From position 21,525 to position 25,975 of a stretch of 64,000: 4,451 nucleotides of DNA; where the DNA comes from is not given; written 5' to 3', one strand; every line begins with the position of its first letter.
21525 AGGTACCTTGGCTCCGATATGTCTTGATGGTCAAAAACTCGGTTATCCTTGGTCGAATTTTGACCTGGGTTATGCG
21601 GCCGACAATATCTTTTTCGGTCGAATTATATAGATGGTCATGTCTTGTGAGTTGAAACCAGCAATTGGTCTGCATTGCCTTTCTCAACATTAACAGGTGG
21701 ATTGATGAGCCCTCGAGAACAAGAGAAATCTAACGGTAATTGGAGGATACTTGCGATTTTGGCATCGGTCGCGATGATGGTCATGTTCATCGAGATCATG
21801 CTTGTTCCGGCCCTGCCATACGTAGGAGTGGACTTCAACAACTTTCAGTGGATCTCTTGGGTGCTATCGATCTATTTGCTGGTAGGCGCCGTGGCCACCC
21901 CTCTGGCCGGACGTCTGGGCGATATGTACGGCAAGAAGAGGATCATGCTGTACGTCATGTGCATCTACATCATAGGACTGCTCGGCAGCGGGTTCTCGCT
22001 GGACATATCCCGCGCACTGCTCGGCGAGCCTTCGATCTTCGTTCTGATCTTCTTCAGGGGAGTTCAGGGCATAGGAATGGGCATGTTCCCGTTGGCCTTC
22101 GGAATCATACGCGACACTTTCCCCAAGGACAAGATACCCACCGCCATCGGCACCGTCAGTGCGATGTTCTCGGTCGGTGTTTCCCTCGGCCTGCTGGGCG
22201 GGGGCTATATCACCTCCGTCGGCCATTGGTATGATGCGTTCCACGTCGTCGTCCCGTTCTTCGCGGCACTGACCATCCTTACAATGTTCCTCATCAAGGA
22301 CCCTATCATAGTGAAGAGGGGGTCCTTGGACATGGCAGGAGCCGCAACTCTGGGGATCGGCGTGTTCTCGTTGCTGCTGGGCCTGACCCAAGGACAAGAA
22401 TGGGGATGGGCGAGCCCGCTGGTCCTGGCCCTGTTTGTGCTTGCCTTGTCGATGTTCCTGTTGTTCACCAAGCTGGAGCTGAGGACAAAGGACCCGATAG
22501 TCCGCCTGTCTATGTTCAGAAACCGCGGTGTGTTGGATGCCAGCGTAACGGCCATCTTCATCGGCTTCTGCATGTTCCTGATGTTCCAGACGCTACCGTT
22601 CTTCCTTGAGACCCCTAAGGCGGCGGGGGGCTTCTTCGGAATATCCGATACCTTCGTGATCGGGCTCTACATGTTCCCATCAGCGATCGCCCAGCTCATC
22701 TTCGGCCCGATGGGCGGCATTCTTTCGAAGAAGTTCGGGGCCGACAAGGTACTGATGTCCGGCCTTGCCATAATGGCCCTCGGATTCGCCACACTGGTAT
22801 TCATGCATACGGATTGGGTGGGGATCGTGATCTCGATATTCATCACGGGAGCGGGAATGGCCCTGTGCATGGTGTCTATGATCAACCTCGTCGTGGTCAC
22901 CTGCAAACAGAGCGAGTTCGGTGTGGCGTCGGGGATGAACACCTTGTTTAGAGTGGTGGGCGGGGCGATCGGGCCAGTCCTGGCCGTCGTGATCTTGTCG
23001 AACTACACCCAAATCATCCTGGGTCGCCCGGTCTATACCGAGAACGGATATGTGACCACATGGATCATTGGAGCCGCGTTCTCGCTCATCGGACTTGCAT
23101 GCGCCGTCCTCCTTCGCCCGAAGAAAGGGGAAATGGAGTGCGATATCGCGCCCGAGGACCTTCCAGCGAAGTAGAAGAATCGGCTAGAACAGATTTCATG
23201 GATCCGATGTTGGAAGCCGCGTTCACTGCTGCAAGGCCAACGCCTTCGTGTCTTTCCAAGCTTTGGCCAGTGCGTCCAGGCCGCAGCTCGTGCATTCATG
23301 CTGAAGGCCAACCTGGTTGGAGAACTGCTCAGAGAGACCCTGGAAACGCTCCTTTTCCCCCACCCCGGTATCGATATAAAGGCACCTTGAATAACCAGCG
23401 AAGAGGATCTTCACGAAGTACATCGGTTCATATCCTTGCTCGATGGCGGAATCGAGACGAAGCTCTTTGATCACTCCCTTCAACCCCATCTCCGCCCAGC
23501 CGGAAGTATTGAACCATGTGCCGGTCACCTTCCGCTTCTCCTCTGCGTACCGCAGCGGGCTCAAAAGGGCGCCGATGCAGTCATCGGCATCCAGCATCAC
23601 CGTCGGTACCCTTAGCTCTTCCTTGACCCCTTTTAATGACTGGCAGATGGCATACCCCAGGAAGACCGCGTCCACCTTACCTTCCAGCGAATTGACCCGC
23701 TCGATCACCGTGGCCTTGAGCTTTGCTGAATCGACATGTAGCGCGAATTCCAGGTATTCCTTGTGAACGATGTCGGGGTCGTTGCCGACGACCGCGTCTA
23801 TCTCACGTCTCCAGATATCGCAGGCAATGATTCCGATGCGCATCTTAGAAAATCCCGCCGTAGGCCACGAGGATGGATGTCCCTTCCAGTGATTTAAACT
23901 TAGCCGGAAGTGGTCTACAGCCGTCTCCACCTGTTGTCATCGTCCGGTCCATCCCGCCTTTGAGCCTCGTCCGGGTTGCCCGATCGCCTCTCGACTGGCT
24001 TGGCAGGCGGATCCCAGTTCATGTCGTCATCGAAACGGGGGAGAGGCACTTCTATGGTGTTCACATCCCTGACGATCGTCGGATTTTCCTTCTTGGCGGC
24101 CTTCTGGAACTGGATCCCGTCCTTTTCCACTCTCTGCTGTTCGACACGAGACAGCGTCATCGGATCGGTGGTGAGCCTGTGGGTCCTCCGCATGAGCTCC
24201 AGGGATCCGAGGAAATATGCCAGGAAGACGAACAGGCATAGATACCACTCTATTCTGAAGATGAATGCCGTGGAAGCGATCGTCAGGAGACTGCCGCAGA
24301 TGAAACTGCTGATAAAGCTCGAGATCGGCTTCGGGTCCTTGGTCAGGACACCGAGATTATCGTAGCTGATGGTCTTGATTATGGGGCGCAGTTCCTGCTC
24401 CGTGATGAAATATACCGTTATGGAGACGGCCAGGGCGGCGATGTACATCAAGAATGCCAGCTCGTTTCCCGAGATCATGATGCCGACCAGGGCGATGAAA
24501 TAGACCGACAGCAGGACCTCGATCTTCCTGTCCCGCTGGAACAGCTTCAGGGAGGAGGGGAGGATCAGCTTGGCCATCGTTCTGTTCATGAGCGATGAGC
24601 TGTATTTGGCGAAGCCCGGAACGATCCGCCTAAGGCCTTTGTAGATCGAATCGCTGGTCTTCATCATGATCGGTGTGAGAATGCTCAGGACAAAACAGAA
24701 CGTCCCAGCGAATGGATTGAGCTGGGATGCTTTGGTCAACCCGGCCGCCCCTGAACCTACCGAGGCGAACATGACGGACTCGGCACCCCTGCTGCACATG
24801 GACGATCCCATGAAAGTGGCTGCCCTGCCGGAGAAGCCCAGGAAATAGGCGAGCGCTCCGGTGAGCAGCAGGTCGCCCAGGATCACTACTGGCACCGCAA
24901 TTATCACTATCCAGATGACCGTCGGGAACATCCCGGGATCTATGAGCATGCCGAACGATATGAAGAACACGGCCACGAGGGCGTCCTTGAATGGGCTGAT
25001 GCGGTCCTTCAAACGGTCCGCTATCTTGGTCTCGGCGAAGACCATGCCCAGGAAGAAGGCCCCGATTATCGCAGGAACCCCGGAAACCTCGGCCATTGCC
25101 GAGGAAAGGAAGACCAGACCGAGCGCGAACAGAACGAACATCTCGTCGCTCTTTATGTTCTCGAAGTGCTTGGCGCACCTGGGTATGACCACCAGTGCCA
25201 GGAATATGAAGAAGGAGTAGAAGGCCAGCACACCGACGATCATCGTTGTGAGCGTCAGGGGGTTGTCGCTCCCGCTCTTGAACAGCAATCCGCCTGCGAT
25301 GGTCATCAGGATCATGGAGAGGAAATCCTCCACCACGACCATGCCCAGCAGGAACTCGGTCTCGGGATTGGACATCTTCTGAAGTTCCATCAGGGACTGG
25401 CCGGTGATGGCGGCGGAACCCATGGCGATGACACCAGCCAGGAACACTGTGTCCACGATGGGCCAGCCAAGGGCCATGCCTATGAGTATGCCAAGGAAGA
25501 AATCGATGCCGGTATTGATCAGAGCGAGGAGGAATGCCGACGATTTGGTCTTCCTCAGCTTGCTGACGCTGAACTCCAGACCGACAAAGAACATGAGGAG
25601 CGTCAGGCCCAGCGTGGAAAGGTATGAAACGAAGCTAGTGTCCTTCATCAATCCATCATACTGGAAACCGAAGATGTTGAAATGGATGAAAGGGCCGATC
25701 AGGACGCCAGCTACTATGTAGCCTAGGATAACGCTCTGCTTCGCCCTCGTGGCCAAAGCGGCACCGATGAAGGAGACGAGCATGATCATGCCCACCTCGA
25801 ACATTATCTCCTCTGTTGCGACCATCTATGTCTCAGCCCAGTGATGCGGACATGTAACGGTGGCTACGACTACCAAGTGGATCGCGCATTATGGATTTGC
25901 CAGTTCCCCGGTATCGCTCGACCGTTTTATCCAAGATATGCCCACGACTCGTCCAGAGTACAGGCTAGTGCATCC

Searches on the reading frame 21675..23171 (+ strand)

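Call 11: search_protein_families(library=pfam, proteins=[window:21675-23171:+], max_evalue=0.01)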
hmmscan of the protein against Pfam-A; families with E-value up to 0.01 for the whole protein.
window:21675-23171:+ (499 aa): 3 families
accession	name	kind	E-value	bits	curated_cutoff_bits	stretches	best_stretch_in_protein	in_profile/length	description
PF07690.21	MFS_1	-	2.9e-47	161.7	33.4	2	30-210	2-175/347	Major Facilitator Superfamily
PF00083.30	Sugar_tr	-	7.8e-06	25.5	22.3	1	59-176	47-154/452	Sugar (and other) transporter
PF13347.12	MFS_2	-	0.0017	17.4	27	1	19-117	222-310/427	MFS/sugar transport protein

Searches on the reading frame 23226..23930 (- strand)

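Call 11: search_protein_families(library=pfam, proteins=[window:23226-23930:-], max_evalue=0.01)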
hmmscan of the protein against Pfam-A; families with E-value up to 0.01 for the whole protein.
window:23226-23930:- (235 aa): 1 family
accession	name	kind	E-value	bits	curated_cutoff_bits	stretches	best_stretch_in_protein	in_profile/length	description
PF07796.16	DUF1638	-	5.1e-28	98.4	27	1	60-224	2-160/161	Protein of unknown function (DUF1638)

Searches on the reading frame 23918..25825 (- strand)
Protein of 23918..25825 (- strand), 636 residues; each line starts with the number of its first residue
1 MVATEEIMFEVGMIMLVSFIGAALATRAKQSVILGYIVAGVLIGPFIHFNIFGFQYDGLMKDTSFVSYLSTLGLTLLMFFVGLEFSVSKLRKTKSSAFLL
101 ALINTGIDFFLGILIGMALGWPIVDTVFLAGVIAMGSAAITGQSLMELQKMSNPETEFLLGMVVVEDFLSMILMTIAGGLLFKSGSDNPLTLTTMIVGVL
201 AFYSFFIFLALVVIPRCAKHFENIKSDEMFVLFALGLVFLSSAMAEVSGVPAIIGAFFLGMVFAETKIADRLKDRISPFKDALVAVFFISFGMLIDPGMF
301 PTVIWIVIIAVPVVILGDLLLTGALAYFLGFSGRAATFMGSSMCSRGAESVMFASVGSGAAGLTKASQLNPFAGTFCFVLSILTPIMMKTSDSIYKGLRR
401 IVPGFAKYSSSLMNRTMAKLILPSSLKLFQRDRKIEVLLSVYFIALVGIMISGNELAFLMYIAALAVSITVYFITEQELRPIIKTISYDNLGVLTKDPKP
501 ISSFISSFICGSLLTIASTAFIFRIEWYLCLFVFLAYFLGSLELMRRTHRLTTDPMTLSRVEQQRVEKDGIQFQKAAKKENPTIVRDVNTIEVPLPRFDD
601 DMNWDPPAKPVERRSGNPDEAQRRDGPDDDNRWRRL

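Call 11: search_protein_families(library=pfam, proteins=[window:23918-25825:-], max_evalue=0.01)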
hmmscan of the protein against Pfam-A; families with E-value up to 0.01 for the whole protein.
window:23918-25825:- (636 aa): 1 family
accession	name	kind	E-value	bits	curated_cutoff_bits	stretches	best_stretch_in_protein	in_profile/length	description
PF00999.27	Na_H_Exchanger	-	3e-53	181.5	26.2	1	16-388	2-374/375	Sodium/hydrogen exchanger, transmembrane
